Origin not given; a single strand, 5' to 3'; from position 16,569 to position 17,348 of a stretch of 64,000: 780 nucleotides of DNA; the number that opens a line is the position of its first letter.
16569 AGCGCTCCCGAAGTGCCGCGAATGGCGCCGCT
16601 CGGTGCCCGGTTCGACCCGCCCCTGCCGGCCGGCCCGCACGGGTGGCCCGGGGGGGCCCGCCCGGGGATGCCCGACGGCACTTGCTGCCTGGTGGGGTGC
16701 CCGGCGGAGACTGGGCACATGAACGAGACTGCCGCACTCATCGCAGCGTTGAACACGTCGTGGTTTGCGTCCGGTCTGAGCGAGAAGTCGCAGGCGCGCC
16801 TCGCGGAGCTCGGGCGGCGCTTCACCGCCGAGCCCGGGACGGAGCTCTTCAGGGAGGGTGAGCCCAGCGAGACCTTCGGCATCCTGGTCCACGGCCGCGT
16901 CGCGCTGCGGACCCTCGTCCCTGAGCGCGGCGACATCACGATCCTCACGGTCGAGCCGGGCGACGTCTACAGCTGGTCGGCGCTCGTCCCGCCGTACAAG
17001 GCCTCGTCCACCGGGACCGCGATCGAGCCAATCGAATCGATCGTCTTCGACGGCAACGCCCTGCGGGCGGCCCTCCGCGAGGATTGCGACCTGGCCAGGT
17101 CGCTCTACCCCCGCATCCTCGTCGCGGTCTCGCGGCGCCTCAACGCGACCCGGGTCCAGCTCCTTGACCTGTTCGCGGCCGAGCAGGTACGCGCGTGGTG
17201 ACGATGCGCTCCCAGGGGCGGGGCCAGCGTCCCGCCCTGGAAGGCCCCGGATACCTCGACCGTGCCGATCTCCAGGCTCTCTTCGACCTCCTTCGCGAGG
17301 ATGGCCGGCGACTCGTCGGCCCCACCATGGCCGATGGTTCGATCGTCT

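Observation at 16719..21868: Group 3b hydrogenase with fused beta-gamma subunit, translationally coupled to a standalone cNMP-binding protein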

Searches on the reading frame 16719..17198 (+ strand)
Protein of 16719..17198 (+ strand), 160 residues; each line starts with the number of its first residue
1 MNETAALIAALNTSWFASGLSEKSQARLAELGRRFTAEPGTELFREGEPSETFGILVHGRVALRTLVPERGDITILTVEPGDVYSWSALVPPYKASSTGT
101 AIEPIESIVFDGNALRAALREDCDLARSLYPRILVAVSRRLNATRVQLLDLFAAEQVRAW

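Call 5: search_protein_families(library=pfam, proteins=[window:16719-17198:+], max_evalue=0.01)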
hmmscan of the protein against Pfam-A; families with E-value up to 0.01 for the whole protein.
window:16719-17198:+ (160 aa): 1 family
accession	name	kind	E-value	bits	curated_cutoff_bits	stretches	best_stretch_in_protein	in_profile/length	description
PF00027.35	cNMP_binding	-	3.5e-10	40.1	27.5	1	37-121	4-88/89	Cyclic nucleotide-binding domain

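Call 8: search_protein_families(library=ncbifam, proteins=[window:16719-17198:+], max_evalue=0.01)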
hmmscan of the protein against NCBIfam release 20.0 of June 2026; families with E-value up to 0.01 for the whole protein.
window:16719-17198:+ (160 aa): 5 families
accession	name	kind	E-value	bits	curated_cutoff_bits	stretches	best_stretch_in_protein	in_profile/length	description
NF058543.1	ActPatMycb56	equivalog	6.9e-06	25.1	460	1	20-119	7-105/317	acetyltransferase Pat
TIGR03896.1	cyc_nuc_ocin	subfamily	5.7e-05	22.6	161.05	1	20-155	149-281/317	bacteriocin-type transport-associated protein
NF006901.0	PRK09392.1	equivalog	9.8e-05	21.8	211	1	38-129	36-126/236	transcriptional activator FtrB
NF050815.1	TransActFtrBCaul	equivalog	0.002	17.4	300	1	35-129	35-128/251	transcriptional activator FtrB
NF041163.2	encap_f2b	equivalog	0.0032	16.6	400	1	25-128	85-192/450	family 2B encapsulin nanocompartment shell protein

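Call 9: find_homologous_proteins(query=window:16719-17198:+, max_evalue=0.001)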
Query window:16719-17198:+ (160 aa): 465 proteins with E <= 0.001 among 992 candidates; the best 120 are listed.
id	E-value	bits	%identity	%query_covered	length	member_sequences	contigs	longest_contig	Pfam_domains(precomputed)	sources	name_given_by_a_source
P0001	4.5e-97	340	100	100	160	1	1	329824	PF00027.36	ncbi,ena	-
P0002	8.4e-86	304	86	100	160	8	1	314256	PF00027.36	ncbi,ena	-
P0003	9.5e-84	297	85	100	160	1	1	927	PF00027.36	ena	-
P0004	1.7e-83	296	86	100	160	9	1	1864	PF00027.36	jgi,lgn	jgi:CRP-like cAMP-binding protein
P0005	1.9e-83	296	86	100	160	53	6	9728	PF00027.36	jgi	jgi:CRP/FNR family cyclic AMP-dependent transcriptional regulator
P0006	2.3e-83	296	84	100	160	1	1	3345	PF00027.36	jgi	jgi:CRP-like cAMP-binding protein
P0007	8.1e-83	294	84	100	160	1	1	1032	PF00027.36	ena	-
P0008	1.0e-82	294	84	100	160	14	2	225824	PF00027.36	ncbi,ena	-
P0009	1.5e-82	293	85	100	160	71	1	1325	PF00027.36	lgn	-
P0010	1.9e-82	293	83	100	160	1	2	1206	PF00027.36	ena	-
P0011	2.0e-82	293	84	100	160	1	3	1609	PF00027.36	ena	-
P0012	2.3e-82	293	83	100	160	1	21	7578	PF00027.36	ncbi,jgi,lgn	jgi:CRP/FNR family cyclic AMP-dependent transcriptional regulator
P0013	2.5e-82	292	83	100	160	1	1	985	PF00027.36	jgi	jgi:CRP/FNR family cyclic AMP-dependent transcriptional regulator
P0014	2.7e-82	292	83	100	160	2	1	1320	PF00027.36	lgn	-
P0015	5.1e-82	291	84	100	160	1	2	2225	PF00027.36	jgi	jgi:CRP-like cAMP-binding protein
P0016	6.3e-82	291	83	100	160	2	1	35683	PF00027.36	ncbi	-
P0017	6.8e-82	291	82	100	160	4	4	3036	PF00027.36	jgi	jgi:CRP/FNR family cyclic AMP-dependent transcriptional regulator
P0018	7.6e-82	291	84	100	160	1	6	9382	PF00027.36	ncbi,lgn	-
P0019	1.7e-81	290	83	100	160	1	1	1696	PF00027.36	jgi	jgi:CRP/FNR family transcriptional regulator, cyclic AMP receptor protein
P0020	1.9e-81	290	83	100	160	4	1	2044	PF00027.36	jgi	-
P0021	2.2e-81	289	83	100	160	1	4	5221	PF00027.36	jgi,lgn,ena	jgi:CRP/FNR family transcriptional regulator, cyclic AMP receptor protein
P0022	2.2e-81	289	83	100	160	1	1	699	PF00027.36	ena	-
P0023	4.1e-81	288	83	100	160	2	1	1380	PF00027.36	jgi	jgi:CRP-like cAMP-binding protein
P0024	6.2e-81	288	82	100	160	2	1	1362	PF00027.36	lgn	-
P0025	6.9e-81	288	81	100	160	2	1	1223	PF00027.36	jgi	jgi:CRP/FNR family transcriptional regulator, cyclic AMP receptor protein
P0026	7.0e-81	288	84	98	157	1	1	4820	PF00027.36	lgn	-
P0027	7.6e-81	288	84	98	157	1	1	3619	PF00027.36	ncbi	-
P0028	1.8e-80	286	83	100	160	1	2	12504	PF00027.36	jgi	jgi:CRP-like cAMP-binding protein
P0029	3.6e-80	285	83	100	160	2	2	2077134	PF00027.36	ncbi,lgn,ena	-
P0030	6.7e-80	285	82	100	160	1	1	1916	PF00027.36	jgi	jgi:CRP-like cAMP-binding protein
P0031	7.7e-80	284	84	100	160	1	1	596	PF00027.36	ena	-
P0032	1.8e-79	283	81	100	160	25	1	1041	PF00027.36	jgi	jgi:CRP-like cAMP-binding protein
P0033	1.3e-78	280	84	100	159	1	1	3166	PF00027.36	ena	-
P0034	1.4e-78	280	80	100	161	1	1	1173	PF00027.36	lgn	-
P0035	3.2e-78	279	80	100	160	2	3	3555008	PF00027.36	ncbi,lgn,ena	-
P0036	8.5e-78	278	80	100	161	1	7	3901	PF00027.36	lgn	-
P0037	3.0e-77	276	79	100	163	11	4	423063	PF00027.36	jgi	jgi:CRP-like cAMP-binding protein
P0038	3.5e-77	276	78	100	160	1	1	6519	PF00027.36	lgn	-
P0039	5.3e-75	269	75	100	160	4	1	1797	PF00027.36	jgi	jgi:CRP-like cAMP-binding protein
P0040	2.0e-74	267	78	100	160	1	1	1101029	PF00027.36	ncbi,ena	-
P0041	3.0e-73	263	73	100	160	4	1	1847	PF00027.36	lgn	-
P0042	2.4e-72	260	74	100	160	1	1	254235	PF00027.36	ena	-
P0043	1.0e-69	252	73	100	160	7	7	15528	PF00027.36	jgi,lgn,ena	jgi:CRP-like cAMP-binding protein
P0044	1.2e-69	251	71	100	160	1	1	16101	PF00027.36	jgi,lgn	jgi:CRP-like cAMP-binding protein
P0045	2.1e-69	251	77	93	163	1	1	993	PF00027.36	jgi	-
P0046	7.8e-69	249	72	100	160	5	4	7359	PF00027.36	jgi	jgi:CRP-like cAMP-binding protein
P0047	2.1e-68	247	71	100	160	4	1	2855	PF00027.36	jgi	jgi:CRP/FNR family transcriptional regulator, cyclic AMP receptor protein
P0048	2.8e-68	247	72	100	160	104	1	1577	PF00027.36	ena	-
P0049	5.0e-68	246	72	100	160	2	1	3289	PF00027.36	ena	-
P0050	8.0e-68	245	71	100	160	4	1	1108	PF00027.36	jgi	-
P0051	8.3e-68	245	71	100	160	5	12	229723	PF00027.36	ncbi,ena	-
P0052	9.4e-68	245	72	100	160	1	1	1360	PF00027.36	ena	-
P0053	2.2e-67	244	71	100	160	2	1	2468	PF00027.36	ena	-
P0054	3.1e-67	243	71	100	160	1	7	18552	PF00027.36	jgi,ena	jgi:CRP-like cAMP-binding protein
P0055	3.9e-67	243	71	100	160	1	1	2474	PF00027.36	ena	-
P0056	4.0e-67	243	70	100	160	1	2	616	PF00027.36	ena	-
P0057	5.4e-67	243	68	100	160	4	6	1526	PF00027.36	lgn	-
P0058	8.2e-67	242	68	100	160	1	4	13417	PF00027.36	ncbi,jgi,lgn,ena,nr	ncbi:MAG: putative transcriptional regulator, Crp/Fnr family [Chloroflexi bacterium]|jgi:CRP-like cA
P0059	1.2e-66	242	71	100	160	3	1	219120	PF00027.36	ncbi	-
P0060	1.5e-66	241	67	100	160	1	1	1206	PF00027.36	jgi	-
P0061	1.5e-66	241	66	100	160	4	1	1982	PF00027.36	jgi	jgi:CRP-like cAMP-binding protein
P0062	1.6e-66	241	87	79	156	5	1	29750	PF00027.36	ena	-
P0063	2.0e-66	241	69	100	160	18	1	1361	PF00027.36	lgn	-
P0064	2.0e-66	241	66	100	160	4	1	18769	PF00027.36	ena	-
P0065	2.2e-66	241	71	100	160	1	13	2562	PF00027.36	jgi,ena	jgi:CRP/FNR family transcriptional regulator, cyclic AMP receptor protein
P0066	2.7e-66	240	70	100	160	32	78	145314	PF00027.36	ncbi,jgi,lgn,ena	jgi:CRP-like cAMP-binding protein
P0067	8.4e-66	239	67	100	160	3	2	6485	PF00027.36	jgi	jgi:CRP/FNR family transcriptional regulator, cyclic AMP receptor protein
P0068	9.2e-66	239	70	100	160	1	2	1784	PF00027.36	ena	-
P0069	1.2e-65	238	69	99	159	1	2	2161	PF00027.36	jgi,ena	jgi:hypothetical protein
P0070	1.3e-65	238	68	100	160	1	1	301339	PF00027.36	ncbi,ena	-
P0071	2.5e-65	237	66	100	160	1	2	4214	PF00027.36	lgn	-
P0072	2.8e-65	237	70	99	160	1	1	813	PF00027.36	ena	-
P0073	2.9e-65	237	68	100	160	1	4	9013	PF00027.36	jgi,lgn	jgi:CRP/FNR family transcriptional regulator, cyclic AMP receptor protein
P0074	3.7e-65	237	69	100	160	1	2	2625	PF00027.36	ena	-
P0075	3.7e-65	237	70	99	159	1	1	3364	PF00027.36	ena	-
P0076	3.9e-65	237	67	100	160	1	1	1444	PF00027.36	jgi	jgi:CRP/FNR family cyclic AMP-dependent transcriptional regulator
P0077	3.9e-65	237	69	100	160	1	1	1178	PF00027.36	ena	-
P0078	4.0e-65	237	66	100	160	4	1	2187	PF00027.36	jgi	jgi:CRP-like cAMP-binding protein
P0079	5.4e-65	236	65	100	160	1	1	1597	PF00027.36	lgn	-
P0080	5.5e-65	236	69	100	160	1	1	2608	PF00027.36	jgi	jgi:CRP/FNR family transcriptional regulator, cyclic AMP receptor protein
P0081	7.2e-65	236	69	100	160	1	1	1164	PF00027.36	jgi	jgi:CRP-like cAMP-binding protein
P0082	7.4e-65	236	69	100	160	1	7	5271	PF00027.36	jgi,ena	jgi:CRP-like cAMP-binding protein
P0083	7.8e-65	236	69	100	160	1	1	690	PF00027.36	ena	-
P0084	9.3e-65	235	65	100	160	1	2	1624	PF00027.36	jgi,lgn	jgi:CRP-like cAMP-binding protein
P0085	1.0e-64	235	69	100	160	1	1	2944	PF00027.36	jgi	jgi:CRP/FNR family cyclic AMP-dependent transcriptional regulator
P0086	1.0e-64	235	68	100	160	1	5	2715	PF00027.36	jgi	jgi:CRP-like cAMP-binding protein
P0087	1.2e-64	235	69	100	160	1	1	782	PF00027.36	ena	-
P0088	1.3e-64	235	69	100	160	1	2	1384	PF00027.36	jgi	-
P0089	2.1e-64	234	69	100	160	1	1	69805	PF00027.36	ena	-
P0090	2.1e-64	234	68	100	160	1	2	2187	PF00027.36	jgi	jgi:CRP-like cAMP-binding protein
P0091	2.1e-64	234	69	100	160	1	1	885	PF00027.36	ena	-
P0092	2.6e-64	234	68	99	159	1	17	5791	PF00027.36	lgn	-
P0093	2.9e-64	234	69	100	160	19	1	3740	PF00027.36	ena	-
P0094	2.9e-64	234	69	100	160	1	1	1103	PF00027.36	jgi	jgi:CRP/FNR family cyclic AMP-dependent transcriptional regulator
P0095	3.1e-64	234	69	100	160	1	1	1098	PF00027.36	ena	-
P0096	4.1e-64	233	69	100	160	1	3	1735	PF00027.36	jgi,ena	-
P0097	5.7e-64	233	68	100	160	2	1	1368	PF00027.36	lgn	-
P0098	5.8e-64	233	68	100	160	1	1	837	PF00027.36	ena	-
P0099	7.3e-64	233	69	100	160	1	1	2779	PF00027.36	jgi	jgi:CRP-like cAMP-binding protein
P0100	7.7e-64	232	68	100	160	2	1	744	PF00027.36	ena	-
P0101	1.3e-63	232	68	100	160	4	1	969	PF00027.36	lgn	-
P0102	1.6e-63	231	68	99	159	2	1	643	PF00027.36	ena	-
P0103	1.7e-63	231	67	100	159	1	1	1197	PF00027.36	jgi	jgi:CRP-like cAMP-binding protein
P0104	2.8e-63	231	66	100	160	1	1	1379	PF00027.36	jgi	jgi:CRP/FNR family transcriptional regulator, cyclic AMP receptor protein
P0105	3.2e-63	230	68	100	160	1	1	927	PF00027.36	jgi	jgi:CRP-like cAMP-binding protein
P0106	4.7e-63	230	63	100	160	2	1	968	PF00027.36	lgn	-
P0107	5.2e-63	230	63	100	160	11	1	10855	PF00027.36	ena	-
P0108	7.2e-63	229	63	100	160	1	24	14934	PF00027.36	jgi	jgi:CRP/FNR family cyclic AMP-dependent transcriptional regulator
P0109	1.2e-62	229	63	100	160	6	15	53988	PF00027.36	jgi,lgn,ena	jgi:CRP-like cAMP-binding protein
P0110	2.3e-62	228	67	99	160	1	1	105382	PF00027.36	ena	-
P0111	9.5e-62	226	65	100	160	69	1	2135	PF00027.36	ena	-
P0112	5.9e-61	223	61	100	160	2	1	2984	PF00027.36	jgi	-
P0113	8.4e-59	216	65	100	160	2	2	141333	PF00027.36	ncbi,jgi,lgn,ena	-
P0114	3.1e-58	214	70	91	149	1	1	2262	PF00027.36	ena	-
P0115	1.6e-57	212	63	100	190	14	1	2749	PF00027.36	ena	-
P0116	8.2e-56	206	78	79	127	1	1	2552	PF00027.36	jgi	-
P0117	8.3e-56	206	66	96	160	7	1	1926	PF00027.36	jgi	jgi:CRP/FNR family transcriptional regulator, cyclic AMP receptor protein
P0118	8.9e-56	206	78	79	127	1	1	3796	PF00027.36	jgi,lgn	-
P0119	4.8e-55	204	61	100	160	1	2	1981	PF00027.36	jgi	jgi:CRP-like cAMP-binding protein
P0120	5.0e-55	204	62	100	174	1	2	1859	PF00027.36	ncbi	-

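Call 11: find_related_loci(query=A1, collection=genome_contigs, flank=8000)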
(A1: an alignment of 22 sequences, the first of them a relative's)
Query A1 (160 aa) in genome_contigs; peptide patterns used: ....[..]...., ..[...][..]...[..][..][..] (x = any residue, [..] = any of these).
209 stretches matched a pattern; 195 encode a relative of the query (tblastn E <= 1e-3); the best 80 are kept; 80 distinct loci.
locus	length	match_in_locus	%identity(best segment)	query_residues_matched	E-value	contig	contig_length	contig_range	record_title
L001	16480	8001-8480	88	1-160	3e-91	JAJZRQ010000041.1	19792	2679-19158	MAG: Chloroflexi bacterium isolate SKS1.bin96 NODE_4884_length_19792_cov_9.319044, whole genome shotgun sequence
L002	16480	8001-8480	86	1-160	1e-90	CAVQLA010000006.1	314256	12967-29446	MAG: uncultured Chloroflexia bacterium isolate MFD00032.bin.1.157 genome assembly, contig: contig_22609, whole genome sh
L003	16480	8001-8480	86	1-160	4e-90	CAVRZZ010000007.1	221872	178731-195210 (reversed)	MAG: uncultured Chloroflexia bacterium isolate MFD05942.bin.1.135 genome assembly, contig: contig_37793, whole genome sh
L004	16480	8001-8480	86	1-160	9e-90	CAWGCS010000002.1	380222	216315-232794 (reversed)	MAG: uncultured Chloroflexia bacterium isolate MFD05942.bin.1.304 genome assembly, contig: contig_9511, whole genome sho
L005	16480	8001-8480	85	1-160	3e-89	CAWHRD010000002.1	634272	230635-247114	MAG: uncultured Chloroflexia bacterium isolate MFD05942.bin.3.408 genome assembly, contig: contig_38335, whole genome sh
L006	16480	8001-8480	85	1-160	2e-89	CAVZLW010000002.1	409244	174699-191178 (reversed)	MAG: uncultured Chloroflexia bacterium isolate MFD05942.bin.1.327 genome assembly, contig: contig_17668, whole genome sh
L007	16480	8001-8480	86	1-160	2e-89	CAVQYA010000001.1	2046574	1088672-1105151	MAG: uncultured Chloroflexia bacterium isolate MFD05942.bin.1.132 genome assembly, contig: contig_11838, whole genome sh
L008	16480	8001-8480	86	1-160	1e-89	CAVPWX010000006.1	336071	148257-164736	MAG: uncultured Chloroflexia bacterium isolate MFD00032.bin.2.189 genome assembly, contig: contig_27908, whole genome sh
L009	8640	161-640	83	1-160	2e-88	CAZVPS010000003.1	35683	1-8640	MAG TPA_asm: uncultured Anaerolineaceae bacterium isolate SRP302447_co4_448 genome assembly, contig: NODE_3246_length_35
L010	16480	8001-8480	84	1-160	3e-88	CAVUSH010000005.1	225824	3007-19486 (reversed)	MAG: uncultured Chloroflexia bacterium isolate MFD05942.bin.2.270 genome assembly, contig: contig_54230, whole genome sh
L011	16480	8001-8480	83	1-160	4e-88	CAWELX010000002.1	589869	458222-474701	MAG: uncultured Chloroflexia bacterium isolate MFD04716.bin.1.95 genome assembly, contig: contig_21320, whole genome sho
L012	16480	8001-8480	82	1-160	4e-88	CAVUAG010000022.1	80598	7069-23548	MAG: uncultured Chloroflexia bacterium isolate MFD00905.bin.3.204 genome assembly, contig: contig_9967, whole genome sho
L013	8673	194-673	84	1-160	1e-87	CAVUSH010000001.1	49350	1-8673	MAG: uncultured Chloroflexia bacterium isolate MFD05942.bin.2.270 genome assembly, contig: contig_128908, whole genome s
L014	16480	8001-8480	83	1-160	2e-87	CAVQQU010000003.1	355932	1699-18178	MAG: uncultured Chloroflexia bacterium isolate MFD09848.bin.2.59 genome assembly, contig: contig_21644, whole genome sho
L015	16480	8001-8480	84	1-160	4e-87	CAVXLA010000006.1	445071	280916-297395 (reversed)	MAG: uncultured Chloroflexia bacterium isolate MFD05942.bin.2.338 genome assembly, contig: contig_44268, whole genome sh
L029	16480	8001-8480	70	1-160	2e-73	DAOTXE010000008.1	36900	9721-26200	MAG TPA_asm: Chloroflexota bacterium isolate H2_222 k103_11062, whole genome shotgun sequence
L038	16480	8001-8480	62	1-160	5e-62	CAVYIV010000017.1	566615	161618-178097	MAG: uncultured Chloroflexia bacterium isolate MFD01476.bin.2.150 genome assembly, contig: contig_39571, whole genome sh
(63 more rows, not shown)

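Call 16: search_solved_structures(query=A1, max_evalue=0.01, show_alignments=3)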
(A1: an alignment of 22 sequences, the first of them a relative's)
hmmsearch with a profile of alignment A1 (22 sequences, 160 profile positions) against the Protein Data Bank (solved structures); distinct sequences matched with E-value up to 0.01: 32.
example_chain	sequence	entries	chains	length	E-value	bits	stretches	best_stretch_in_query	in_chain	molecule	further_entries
3mdp_A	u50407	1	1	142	8.7e-13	51.8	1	15-142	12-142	Cyclic nucleotide-binding domain (CNMP-BD) protein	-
4byy_A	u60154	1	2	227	3.9e-11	46.4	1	18-152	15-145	TRANSCRIPTIONAL REGULATOR, CRP/FNR FAMILY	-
4cyd_A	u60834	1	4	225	3.9e-11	46.4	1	18-152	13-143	PROBABLE TRANSCRIPTION REGULATOR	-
3r6s_A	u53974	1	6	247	4.7e-11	46.1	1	18-152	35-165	transcription regulator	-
3d0s_A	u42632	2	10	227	4.9e-11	46.1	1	18-153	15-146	TRANSCRIPTIONAL REGULATORY PROTEIN | PROBABLE TRANSCRIPTIONAL REGULATORY PROTEIN (PROBABLY CRP/ FNR-FAMILY)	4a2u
3mzh_A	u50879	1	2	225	4.9e-11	46.1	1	18-153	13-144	PROBABLE TRANSCRIPTIONAL REGULATORY PROTEIN (PROBABLY CRP/FNR-FAMILY)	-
3h3u_A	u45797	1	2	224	4.9e-11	46.1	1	18-153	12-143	PROBABLE TRANSCRIPTIONAL REGULATORY PROTEIN (PROBABLY CRP/FNR-FAMILY)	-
3i54_A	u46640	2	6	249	6e-11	45.8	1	18-153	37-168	Transcriptional regulator, Crp/Fnr family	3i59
2pqq_A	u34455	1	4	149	1.2e-09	41.5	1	19-152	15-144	Putative transcriptional regulator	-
4orf_A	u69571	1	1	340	3e-08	37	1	9-115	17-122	Acetyltransferase Pat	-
4onu_A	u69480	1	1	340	3.7e-08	36.8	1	9-115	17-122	Acetyltransferase Pat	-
4oll_A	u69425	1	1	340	3.7e-08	36.7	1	9-115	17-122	Acetyltransferase Pat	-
3shr_A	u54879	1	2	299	3.9e-07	33.4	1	19-115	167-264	cGMP-dependent protein kinase 1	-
5d1i_A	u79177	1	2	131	8.3e-07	32.3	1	25-120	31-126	Cyclic nucleotide-binding protein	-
7pza_A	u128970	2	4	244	1e-06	32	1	21-139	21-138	Putative cAMP-binding protein-catabolite gene activator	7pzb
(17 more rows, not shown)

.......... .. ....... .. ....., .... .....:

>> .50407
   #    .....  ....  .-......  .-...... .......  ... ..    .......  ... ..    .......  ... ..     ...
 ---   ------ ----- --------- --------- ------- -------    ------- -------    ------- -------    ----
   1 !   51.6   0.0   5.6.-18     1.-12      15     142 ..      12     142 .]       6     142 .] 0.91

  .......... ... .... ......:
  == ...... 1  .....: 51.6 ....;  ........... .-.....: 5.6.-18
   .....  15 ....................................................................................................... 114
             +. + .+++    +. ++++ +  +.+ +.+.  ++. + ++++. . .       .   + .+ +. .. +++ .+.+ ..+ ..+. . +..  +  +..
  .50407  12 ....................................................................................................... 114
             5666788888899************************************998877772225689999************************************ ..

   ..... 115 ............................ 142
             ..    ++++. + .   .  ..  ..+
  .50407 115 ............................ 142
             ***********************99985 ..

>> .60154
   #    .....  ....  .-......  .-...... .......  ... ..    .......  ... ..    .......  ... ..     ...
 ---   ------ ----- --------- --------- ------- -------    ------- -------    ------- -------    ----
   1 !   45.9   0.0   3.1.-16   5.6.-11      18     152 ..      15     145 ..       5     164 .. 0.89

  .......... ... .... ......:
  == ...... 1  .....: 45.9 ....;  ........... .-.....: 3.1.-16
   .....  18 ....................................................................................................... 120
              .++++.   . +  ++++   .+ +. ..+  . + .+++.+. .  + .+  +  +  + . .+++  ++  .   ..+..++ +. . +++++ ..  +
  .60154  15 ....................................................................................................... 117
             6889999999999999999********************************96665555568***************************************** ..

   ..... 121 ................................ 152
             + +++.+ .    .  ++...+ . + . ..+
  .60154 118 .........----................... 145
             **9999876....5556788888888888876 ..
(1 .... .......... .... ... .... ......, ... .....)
